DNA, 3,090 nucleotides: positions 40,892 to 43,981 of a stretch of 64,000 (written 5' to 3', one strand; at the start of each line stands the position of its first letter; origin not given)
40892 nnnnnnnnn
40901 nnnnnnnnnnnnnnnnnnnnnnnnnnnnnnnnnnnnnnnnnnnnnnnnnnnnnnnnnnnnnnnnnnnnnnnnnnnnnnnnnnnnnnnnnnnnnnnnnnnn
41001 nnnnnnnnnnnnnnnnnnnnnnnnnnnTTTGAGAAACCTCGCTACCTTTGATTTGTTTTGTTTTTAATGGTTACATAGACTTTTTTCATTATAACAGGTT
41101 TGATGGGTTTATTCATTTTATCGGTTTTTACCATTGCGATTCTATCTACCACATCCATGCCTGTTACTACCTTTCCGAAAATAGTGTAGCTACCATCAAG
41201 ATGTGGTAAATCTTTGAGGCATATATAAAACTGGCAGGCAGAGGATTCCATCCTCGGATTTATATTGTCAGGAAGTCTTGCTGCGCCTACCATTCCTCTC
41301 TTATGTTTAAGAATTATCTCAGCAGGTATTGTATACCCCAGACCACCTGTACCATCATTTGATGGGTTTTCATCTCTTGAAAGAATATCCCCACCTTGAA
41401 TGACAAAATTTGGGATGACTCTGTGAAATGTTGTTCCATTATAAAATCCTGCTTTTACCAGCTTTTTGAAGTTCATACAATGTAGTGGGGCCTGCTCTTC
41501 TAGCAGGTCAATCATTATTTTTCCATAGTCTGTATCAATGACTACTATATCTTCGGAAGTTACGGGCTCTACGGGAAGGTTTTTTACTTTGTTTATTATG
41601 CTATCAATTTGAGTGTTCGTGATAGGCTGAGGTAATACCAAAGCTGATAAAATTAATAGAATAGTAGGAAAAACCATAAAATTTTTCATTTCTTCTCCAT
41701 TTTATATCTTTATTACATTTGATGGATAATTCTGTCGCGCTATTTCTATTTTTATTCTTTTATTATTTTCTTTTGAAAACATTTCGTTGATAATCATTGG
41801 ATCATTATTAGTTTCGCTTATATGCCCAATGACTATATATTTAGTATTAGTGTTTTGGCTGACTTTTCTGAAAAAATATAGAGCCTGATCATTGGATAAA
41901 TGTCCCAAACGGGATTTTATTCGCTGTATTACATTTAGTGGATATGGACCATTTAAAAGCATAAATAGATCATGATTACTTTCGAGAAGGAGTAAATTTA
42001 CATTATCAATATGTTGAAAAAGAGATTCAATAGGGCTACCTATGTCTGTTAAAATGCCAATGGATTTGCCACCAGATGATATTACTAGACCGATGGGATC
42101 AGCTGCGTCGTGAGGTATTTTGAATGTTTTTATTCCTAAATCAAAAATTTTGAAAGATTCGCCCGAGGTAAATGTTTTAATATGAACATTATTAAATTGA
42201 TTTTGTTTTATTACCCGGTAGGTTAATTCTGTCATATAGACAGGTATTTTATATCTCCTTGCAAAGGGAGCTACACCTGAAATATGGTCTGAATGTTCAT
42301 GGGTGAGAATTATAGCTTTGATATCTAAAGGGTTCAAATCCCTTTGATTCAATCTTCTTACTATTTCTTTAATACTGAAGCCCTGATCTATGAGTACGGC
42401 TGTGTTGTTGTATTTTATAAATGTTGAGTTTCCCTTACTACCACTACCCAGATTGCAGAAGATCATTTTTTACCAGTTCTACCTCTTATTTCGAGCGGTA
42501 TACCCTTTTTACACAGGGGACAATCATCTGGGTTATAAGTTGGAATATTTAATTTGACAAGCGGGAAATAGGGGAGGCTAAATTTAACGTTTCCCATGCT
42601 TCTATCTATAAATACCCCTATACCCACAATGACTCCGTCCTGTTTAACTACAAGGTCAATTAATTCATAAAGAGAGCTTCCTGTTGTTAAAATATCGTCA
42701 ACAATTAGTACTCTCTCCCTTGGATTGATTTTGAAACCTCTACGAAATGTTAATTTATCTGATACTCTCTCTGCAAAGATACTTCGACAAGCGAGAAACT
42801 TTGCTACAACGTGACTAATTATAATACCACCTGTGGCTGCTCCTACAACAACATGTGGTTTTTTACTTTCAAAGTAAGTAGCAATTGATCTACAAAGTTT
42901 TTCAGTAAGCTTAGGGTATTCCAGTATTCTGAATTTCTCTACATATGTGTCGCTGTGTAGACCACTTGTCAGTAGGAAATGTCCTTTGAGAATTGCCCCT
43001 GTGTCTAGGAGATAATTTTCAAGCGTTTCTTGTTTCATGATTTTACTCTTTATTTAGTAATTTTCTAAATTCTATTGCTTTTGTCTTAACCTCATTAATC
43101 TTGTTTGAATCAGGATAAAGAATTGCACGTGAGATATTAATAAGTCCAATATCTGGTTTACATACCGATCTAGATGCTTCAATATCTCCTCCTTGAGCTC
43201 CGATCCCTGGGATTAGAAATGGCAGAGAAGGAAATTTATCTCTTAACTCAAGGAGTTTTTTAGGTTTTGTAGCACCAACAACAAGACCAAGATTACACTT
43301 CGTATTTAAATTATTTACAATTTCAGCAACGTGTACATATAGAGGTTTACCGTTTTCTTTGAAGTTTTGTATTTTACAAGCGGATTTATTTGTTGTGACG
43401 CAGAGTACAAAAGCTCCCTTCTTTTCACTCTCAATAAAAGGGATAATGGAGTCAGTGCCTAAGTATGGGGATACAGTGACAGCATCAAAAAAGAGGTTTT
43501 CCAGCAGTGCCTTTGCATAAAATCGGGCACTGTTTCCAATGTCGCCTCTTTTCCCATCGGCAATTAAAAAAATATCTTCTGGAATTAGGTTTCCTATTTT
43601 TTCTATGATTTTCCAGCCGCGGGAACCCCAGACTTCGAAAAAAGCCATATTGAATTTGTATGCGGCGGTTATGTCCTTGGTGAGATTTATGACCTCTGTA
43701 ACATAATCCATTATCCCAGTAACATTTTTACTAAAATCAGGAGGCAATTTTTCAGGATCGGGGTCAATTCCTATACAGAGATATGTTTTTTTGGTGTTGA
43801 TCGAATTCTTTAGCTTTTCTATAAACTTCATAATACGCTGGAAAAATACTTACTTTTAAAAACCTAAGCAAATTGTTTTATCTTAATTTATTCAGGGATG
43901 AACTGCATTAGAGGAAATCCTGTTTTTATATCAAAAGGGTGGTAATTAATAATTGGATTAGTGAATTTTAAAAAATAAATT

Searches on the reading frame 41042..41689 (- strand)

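Call 42: search_protein_families(library=pfam, proteins=[window:41042-41689:-], max_evalue=0.000001)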
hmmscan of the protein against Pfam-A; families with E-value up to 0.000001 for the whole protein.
window:41042-41689:- (215 aa): 1 family
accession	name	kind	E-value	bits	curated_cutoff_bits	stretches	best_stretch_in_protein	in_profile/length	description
PF00160.26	Pro_isomerase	-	4.2e-48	164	21.7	1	49-205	2-158/159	Cyclophilin type peptidyl-prolyl cis-trans isomerase/CLD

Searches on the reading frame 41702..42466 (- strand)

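Call 42: search_protein_families(library=pfam, proteins=[window:41702-42466:-], max_evalue=0.000001)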
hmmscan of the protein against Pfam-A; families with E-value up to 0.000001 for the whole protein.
window:41702-42466:- (254 aa): 2 families
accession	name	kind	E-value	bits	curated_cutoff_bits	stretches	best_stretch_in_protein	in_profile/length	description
PF12706.13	Lactamase_B_2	-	2.6e-20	73.3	27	1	23-203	2-191/200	Beta-lactamase superfamily domain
PF00753.33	Lactamase_B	-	4.9e-18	66.2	22.7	1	11-120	5-130/196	Metallo-beta-lactamase superfamily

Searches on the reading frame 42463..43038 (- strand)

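Call 42: search_protein_families(library=pfam, proteins=[window:42463-43038:-], max_evalue=0.000001)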
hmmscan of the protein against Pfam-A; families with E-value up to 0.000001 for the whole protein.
window:42463-43038:- (191 aa): 1 family
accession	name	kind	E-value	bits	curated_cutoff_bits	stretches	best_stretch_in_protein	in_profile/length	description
PF00156.33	Pribosyltran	-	7e-10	38.9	26.3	1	42-147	9-127/158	Phosphoribosyl transferase domain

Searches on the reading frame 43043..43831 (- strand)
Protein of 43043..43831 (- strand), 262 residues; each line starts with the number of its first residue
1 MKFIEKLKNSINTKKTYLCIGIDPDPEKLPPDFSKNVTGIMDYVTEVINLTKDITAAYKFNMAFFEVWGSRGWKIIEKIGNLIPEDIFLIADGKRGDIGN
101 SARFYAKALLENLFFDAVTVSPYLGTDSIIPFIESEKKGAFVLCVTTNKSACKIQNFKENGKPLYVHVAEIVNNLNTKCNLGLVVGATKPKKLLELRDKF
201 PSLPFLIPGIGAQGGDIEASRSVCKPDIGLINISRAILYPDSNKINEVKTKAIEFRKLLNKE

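Call 42: search_protein_families(library=pfam, proteins=[window:43043-43831:-], max_evalue=0.000001)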
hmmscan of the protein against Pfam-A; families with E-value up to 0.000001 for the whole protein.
window:43043-43831:- (262 aa): 1 family
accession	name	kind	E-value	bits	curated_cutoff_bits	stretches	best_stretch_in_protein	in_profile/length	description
PF00215.30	OMPdecase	-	5.6e-23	82.4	27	1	17-239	2-210/221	Orotidine 5'-phosphate decarboxylase / HUMPS family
